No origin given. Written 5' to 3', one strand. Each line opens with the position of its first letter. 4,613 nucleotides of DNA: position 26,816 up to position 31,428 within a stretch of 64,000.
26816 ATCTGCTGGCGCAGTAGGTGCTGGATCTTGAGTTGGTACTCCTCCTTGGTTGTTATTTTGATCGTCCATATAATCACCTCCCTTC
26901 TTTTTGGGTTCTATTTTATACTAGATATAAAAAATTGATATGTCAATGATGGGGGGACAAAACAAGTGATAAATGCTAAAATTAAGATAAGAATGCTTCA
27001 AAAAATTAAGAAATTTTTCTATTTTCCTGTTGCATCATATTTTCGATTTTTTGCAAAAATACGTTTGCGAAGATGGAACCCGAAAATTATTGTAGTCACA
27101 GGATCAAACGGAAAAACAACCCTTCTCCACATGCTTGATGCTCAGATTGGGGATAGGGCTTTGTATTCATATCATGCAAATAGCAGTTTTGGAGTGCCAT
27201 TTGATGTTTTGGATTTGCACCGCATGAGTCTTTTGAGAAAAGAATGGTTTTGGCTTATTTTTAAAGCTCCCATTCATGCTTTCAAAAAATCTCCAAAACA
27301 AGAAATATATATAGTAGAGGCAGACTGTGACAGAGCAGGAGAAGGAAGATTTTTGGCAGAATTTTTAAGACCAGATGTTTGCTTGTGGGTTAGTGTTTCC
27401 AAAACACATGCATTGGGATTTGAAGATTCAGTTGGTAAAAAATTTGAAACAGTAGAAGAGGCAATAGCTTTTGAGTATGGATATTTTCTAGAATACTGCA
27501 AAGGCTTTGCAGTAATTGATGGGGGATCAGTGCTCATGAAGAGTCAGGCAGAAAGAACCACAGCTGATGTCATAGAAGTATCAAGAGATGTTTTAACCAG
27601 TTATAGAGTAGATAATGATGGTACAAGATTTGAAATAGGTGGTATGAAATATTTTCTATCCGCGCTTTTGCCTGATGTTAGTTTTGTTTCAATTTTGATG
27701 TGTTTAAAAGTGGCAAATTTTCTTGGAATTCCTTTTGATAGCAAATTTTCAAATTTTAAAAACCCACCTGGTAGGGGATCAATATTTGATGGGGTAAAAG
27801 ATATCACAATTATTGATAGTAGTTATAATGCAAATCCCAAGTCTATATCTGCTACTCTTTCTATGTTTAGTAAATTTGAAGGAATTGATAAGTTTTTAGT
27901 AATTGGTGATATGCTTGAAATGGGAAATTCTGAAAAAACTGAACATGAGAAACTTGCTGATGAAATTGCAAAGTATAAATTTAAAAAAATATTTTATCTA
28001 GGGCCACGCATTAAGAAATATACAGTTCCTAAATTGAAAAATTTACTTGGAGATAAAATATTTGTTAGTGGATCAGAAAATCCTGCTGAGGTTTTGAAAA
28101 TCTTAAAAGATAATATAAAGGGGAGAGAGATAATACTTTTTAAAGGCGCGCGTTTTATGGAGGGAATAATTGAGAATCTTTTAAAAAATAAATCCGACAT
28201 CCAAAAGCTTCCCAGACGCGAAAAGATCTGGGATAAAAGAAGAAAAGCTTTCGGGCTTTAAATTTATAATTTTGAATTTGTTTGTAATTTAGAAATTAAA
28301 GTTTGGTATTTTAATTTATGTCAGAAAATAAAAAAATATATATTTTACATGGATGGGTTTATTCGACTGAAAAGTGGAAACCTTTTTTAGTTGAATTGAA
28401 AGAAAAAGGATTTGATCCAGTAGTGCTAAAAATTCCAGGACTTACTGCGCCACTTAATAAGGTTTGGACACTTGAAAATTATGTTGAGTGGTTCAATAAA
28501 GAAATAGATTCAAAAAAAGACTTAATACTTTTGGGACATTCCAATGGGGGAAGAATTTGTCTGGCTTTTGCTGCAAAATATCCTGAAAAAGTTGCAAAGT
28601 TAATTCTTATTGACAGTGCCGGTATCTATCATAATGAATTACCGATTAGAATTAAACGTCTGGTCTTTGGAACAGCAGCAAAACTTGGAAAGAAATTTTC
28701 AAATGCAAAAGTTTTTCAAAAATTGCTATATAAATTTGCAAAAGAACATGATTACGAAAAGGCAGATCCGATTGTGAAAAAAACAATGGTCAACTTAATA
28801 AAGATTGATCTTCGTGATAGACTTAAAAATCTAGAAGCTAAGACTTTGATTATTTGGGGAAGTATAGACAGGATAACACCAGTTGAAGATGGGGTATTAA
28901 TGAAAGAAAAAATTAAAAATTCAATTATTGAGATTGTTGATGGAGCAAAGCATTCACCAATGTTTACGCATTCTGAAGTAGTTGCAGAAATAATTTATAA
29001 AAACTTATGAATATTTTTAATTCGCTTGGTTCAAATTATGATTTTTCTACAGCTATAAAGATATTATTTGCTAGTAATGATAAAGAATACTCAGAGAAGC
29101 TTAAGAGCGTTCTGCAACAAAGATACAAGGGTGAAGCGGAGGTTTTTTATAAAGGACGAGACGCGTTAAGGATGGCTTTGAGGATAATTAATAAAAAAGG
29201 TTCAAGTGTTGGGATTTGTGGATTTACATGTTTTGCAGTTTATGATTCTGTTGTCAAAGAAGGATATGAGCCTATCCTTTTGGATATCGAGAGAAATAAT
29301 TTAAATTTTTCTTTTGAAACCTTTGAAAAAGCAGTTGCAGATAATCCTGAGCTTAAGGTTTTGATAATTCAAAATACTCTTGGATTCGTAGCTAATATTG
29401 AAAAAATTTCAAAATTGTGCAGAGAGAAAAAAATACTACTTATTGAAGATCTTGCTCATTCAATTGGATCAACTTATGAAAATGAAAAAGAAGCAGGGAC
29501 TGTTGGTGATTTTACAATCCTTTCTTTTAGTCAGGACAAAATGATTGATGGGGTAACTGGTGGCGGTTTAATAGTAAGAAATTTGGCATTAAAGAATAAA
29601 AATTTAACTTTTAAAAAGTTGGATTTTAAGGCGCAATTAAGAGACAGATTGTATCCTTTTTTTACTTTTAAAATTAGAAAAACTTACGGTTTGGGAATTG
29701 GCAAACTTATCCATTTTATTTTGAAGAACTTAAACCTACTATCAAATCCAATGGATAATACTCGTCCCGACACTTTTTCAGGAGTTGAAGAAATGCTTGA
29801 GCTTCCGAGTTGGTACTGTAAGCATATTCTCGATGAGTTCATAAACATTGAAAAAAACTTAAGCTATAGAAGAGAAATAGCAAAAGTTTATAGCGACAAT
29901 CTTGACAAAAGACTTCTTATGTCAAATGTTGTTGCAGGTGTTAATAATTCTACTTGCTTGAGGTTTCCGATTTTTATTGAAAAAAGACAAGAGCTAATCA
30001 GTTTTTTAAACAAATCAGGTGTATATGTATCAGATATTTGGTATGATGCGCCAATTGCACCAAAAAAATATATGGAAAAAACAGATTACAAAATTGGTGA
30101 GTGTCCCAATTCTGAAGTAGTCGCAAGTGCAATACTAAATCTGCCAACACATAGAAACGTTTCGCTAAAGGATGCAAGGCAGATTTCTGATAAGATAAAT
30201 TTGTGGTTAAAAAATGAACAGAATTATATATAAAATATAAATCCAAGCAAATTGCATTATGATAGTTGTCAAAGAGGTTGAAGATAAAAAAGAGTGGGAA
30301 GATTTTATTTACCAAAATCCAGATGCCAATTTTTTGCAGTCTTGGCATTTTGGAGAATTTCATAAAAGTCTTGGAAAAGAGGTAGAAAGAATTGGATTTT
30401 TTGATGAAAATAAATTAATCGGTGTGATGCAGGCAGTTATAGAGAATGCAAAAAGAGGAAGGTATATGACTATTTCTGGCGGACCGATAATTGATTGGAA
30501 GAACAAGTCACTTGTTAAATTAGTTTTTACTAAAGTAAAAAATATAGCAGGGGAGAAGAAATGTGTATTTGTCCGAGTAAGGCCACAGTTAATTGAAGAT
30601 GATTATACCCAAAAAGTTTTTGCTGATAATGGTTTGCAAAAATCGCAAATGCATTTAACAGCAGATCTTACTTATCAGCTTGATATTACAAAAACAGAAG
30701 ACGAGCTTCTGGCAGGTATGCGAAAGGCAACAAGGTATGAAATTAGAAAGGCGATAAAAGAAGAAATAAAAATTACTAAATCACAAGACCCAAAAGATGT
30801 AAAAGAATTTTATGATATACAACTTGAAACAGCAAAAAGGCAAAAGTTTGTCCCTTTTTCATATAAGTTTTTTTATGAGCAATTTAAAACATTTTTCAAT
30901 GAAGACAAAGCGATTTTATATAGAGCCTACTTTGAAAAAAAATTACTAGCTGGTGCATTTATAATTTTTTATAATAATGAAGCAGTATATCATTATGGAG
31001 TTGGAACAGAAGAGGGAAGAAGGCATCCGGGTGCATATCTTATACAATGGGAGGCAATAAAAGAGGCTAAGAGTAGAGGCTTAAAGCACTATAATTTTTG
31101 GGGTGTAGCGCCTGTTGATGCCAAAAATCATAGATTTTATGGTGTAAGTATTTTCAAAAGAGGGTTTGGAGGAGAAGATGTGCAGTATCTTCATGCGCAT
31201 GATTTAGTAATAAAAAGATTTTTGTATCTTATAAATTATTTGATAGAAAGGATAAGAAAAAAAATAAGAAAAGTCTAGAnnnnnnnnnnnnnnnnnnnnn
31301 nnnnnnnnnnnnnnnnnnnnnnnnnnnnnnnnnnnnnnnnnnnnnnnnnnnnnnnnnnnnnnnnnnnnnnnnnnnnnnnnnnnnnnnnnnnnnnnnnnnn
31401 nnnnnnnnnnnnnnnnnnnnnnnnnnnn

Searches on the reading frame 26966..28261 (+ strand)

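Call 49: search_protein_families(library=pfam, proteins=[window:26966-28261:+], max_evalue=0.00001)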
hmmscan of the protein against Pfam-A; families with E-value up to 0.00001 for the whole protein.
window:26966-28261:+ (431 aa): 1 family
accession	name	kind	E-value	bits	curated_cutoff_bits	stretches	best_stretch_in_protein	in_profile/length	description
PF02875.26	Mur_ligase_C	-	8.2e-12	46.5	28.4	1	269-396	1-127/127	Mur ligase, glutamate ligase domain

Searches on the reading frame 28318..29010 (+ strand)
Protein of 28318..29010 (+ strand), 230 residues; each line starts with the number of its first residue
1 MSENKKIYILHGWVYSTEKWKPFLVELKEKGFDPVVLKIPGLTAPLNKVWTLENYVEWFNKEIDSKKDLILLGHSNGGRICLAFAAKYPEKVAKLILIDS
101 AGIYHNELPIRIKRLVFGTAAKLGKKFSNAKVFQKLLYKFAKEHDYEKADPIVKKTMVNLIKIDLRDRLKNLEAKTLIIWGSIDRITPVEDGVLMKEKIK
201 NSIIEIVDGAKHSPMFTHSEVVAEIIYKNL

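Call 49: search_protein_families(library=pfam, proteins=[window:28318-29010:+], max_evalue=0.00001)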
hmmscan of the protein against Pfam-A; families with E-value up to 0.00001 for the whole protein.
window:28318-29010:+ (230 aa): 3 families
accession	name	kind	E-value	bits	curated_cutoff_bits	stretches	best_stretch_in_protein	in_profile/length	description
PF00561.26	Abhydrolase_1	-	6.7e-19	68.9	25.8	1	7-103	3-103/245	alpha/beta hydrolase fold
PF12146.15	Hydrolase_4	-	2.7e-12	46.9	27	1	63-215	72-235/239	Serine aminopeptidase, S33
PF12697.13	Abhydrolase_6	-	2.2e-09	38.8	26.3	1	9-224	3-216/217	Alpha/beta hydrolase family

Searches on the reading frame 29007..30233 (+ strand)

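Call 49: search_protein_families(library=pfam, proteins=[window:29007-30233:+], max_evalue=0.00001)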
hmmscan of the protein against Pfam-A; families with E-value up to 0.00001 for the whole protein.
window:29007-30233:+ (408 aa): 1 family
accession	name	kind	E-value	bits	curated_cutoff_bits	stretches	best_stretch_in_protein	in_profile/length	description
PF01041.23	DegT_DnrJ_EryC1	-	2.4e-38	132.8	19.8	2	49-203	47-199/360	DegT/DnrJ/EryC1/StrS aminotransferase family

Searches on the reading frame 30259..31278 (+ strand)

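Call 49: search_protein_families(library=pfam, proteins=[window:30259-31278:+], max_evalue=0.00001)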
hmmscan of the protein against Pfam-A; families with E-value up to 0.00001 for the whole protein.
window:30259-31278:+ (339 aa): 2 families
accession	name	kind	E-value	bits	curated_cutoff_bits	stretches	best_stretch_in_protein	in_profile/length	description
PF02388.22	FemAB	-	1.7e-42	146.1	24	3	10-120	3-115/406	FemAB family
PF13480.13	Acetyltransf_6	-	2.5e-12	47.6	22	1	154-282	3-136/143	Acetyltransferase (GNAT) domain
